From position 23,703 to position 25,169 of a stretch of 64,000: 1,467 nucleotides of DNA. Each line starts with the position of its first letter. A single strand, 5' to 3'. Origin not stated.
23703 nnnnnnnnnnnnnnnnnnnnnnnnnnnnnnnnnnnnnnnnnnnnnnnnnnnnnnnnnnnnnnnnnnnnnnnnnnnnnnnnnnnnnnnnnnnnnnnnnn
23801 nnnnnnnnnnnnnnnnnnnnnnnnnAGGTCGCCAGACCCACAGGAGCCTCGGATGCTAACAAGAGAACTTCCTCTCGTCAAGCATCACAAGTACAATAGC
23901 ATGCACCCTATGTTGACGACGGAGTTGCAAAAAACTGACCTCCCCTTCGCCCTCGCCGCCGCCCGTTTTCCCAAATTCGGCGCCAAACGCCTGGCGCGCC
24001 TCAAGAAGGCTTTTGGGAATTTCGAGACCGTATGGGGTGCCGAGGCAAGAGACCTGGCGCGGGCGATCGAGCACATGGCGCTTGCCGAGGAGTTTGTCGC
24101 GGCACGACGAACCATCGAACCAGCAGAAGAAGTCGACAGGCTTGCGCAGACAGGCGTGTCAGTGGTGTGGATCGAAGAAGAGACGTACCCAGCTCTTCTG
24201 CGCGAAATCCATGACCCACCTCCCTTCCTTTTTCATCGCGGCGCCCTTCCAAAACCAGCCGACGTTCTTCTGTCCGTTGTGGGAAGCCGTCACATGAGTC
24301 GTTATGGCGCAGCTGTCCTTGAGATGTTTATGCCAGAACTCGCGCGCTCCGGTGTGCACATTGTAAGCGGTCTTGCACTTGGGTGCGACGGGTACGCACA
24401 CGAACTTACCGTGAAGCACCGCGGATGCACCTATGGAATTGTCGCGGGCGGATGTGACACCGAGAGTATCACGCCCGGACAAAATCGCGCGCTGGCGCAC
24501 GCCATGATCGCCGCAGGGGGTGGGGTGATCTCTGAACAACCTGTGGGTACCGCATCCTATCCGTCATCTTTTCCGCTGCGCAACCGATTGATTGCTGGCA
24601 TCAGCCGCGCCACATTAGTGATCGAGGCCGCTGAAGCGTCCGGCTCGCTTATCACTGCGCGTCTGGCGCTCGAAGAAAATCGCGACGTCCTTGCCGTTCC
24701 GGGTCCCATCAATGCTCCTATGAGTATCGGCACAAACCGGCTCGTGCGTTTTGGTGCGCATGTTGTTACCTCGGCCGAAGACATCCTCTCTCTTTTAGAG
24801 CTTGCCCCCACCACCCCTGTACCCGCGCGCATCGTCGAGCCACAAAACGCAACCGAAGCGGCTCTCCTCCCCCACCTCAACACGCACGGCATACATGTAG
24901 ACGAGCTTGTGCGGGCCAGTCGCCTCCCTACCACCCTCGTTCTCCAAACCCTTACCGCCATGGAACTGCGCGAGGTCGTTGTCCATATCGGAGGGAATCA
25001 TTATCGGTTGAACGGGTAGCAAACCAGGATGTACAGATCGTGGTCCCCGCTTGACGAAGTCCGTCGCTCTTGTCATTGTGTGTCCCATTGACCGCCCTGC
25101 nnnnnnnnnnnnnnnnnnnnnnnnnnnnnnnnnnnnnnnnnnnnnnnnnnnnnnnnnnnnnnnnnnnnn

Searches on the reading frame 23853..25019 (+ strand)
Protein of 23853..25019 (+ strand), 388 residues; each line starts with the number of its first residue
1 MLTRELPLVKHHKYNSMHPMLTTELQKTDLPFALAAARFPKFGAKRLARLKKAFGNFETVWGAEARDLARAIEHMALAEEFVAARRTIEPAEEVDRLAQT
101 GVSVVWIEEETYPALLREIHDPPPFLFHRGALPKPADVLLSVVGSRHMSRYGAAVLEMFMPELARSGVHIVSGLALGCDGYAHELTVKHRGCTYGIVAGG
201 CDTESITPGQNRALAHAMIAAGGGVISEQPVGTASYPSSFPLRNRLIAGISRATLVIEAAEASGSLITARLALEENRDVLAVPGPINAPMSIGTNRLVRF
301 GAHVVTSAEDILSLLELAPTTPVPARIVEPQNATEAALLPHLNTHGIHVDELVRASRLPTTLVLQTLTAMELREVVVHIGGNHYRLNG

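Call 52: search_protein_families(library=pfam, proteins=[window:23853-25019:+], max_evalue=0.001)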
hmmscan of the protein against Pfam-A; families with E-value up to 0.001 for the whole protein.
window:23853-25019:+ (388 aa): 2 families
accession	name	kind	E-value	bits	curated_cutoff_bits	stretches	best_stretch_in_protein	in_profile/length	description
PF02481.21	DNA_processg_A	-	3.1e-65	219.8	29.6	1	98-306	3-211/212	DNA recombination-mediator protein A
PF17782.7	DprA_WH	-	6e-08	33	22.9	1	326-381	5-60/61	DprA winged helix domain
